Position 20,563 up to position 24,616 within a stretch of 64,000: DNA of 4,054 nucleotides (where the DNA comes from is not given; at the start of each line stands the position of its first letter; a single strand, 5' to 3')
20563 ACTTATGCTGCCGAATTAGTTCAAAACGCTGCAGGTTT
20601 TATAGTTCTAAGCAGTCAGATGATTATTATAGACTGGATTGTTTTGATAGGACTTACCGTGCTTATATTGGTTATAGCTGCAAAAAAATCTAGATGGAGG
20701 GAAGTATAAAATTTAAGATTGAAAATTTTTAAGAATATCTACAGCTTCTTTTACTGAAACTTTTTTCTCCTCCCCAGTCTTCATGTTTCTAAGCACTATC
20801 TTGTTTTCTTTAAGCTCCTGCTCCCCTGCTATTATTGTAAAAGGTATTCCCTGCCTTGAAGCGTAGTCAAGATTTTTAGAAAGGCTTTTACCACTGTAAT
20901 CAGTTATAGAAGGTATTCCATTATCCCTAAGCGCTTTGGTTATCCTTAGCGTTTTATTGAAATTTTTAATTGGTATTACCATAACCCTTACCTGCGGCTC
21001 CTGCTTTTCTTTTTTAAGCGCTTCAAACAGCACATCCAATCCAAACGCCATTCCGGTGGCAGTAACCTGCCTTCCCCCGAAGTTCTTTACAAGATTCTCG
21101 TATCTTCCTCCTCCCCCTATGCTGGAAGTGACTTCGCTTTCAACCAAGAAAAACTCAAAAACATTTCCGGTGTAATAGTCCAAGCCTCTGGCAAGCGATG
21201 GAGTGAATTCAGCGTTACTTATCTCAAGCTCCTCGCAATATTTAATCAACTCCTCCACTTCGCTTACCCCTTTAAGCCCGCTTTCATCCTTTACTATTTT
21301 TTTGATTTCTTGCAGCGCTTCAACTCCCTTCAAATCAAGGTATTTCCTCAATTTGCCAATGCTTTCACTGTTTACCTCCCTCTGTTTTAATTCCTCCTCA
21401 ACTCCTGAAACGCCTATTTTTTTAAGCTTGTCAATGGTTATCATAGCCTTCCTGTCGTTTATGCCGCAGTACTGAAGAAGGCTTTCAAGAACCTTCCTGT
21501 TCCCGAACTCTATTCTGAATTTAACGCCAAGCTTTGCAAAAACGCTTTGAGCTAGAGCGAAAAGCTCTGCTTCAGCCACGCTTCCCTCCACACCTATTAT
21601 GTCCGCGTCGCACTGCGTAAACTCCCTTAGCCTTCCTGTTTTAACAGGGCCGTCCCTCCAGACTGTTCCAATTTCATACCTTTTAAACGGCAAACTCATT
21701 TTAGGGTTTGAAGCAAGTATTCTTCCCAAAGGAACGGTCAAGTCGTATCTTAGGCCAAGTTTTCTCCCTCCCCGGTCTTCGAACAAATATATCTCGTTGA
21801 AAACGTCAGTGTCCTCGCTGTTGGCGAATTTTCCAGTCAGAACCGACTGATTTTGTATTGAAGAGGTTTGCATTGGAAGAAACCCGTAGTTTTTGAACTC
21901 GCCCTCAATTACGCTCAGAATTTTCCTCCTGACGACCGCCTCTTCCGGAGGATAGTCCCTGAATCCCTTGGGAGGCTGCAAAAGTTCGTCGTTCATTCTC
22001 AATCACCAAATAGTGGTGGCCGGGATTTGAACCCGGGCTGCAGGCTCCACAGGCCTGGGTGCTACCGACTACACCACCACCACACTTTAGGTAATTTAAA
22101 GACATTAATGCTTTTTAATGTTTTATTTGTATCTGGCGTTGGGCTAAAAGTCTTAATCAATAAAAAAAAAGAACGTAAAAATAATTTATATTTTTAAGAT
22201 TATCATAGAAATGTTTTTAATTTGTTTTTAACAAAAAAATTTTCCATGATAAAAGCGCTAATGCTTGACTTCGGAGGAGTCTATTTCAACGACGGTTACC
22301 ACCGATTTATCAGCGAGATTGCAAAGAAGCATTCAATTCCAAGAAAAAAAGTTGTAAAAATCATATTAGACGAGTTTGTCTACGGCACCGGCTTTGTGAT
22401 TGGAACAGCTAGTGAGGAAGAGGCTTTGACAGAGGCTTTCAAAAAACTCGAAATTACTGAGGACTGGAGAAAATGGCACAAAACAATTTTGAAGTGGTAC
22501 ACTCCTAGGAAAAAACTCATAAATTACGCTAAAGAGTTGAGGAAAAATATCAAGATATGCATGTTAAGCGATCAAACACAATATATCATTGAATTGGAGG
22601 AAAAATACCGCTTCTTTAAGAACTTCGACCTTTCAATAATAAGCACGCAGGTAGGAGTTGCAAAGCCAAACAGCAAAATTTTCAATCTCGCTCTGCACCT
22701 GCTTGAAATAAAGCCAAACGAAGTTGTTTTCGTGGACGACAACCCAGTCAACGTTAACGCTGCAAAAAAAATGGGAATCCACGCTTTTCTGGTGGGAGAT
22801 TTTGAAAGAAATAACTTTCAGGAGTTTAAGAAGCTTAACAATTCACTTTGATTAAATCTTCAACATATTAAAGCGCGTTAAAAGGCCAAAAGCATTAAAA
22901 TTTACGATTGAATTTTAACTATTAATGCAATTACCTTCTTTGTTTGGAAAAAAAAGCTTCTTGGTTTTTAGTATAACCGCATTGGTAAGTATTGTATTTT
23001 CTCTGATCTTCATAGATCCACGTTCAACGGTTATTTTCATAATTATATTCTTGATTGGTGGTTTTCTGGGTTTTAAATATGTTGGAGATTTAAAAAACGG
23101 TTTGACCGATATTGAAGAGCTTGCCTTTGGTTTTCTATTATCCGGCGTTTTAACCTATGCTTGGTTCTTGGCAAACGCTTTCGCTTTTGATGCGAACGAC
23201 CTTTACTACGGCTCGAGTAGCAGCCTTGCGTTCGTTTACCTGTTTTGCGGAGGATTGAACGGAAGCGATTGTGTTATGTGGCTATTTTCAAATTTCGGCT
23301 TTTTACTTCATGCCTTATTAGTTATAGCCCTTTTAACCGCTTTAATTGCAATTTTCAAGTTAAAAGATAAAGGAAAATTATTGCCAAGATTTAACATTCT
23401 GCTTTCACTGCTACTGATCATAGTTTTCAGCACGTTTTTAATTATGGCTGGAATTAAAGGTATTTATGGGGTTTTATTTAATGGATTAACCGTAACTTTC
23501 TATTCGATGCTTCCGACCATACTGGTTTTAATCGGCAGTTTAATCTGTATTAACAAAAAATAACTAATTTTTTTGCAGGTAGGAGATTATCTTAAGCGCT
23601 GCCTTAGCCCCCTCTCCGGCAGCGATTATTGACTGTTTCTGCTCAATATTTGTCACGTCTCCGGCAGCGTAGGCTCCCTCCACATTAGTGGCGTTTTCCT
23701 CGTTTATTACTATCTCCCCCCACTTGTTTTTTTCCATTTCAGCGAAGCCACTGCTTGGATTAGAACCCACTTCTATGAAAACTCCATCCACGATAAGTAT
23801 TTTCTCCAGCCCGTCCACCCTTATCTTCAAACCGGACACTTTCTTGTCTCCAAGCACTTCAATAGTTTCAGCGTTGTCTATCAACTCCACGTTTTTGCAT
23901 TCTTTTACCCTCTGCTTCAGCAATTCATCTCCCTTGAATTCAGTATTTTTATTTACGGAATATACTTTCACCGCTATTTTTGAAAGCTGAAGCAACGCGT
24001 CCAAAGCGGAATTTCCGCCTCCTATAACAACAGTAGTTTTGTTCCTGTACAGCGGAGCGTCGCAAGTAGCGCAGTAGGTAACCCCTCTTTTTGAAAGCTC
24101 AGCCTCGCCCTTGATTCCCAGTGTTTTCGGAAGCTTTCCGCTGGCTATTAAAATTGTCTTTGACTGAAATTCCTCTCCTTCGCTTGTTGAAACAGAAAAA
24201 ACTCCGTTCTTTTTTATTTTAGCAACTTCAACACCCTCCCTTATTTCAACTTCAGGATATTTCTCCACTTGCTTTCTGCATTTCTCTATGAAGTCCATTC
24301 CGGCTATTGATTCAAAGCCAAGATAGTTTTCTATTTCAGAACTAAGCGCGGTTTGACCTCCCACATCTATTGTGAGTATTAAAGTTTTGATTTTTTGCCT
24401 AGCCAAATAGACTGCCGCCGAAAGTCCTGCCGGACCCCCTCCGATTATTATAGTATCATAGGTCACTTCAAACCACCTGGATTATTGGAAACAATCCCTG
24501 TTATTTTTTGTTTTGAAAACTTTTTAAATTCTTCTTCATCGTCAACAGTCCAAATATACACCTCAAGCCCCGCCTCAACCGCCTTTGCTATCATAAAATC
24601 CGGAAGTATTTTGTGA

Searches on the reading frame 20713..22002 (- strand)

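Call 70: search_protein_families(library=pfam, proteins=[window:20713-22002:-], max_evalue=0.001)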
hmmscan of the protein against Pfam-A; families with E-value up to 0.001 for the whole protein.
window:20713-22002:- (429 aa): 3 families
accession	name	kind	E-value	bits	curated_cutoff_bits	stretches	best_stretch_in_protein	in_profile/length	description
PF13393.11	tRNA-synt_His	-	2.1e-44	152.5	25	1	13-324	1-307/308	Histidyl-tRNA synthetase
PF03129.25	HGTP_anticodon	-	2e-19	69.9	21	1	340-426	2-93/94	Anticodon binding domain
PF00587.30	tRNA-synt_2b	-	1.8e-08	35.1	29.3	1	72-174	1-104/179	tRNA synthetase class II core domain (G, H, P, S and T)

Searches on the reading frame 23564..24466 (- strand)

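Call 70: search_protein_families(library=pfam, proteins=[window:23564-24466:-], max_evalue=0.001)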
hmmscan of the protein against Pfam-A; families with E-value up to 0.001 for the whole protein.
window:23564-24466:- (300 aa): 11 families
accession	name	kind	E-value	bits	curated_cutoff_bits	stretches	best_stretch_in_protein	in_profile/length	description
PF07992.20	Pyr_redox_2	-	3e-39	135.6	26.1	1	3-276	1-283/291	Pyridine nucleotide-disulphide oxidoreductase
PF13738.12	Pyr_redox_3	-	6.4e-25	88.5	30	1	65-269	88-305/305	Pyridine nucleotide-disulphide oxidoreductase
PF01134.28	GIDA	-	3.9e-10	39.8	22.1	1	4-35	1-32/391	Glucose inhibited division protein A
PF00070.33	Pyr_redox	-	3.1e-09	37.7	22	1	145-216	2-80/82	Pyridine nucleotide-disulphide oxidoreductase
PF03486.20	HI0933_like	-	3.3e-08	33.7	50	0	4-31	2-29/244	HI0933-like protein Rossmann domain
PF01946.23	Thi4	-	5.7e-07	29.4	26.2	1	3-37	18-55/235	Thi4 family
PF00890.30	FAD_binding_2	-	3.9e-06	26.8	20.4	1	4-43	1-42/414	FAD binding domain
PF01266.30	DAO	-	6.5e-06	26.3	27.9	1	4-34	1-31/353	FAD dependent oxidoreductase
PF01494.25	FAD_binding_3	-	8.1e-05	22.4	22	1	3-31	2-30/349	FAD binding domain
PF13450.12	NAD_binding_8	-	0.00011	22.9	21.9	1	7-38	1-34/68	NAD(P)-binding Rossmann-like domain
PF13434.12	Lys_Orn_oxgnase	-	0.00058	19.5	21.3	0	80-170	122-215/339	L-lysine 6-monooxygenase/L-ornithine 5-monooxygenase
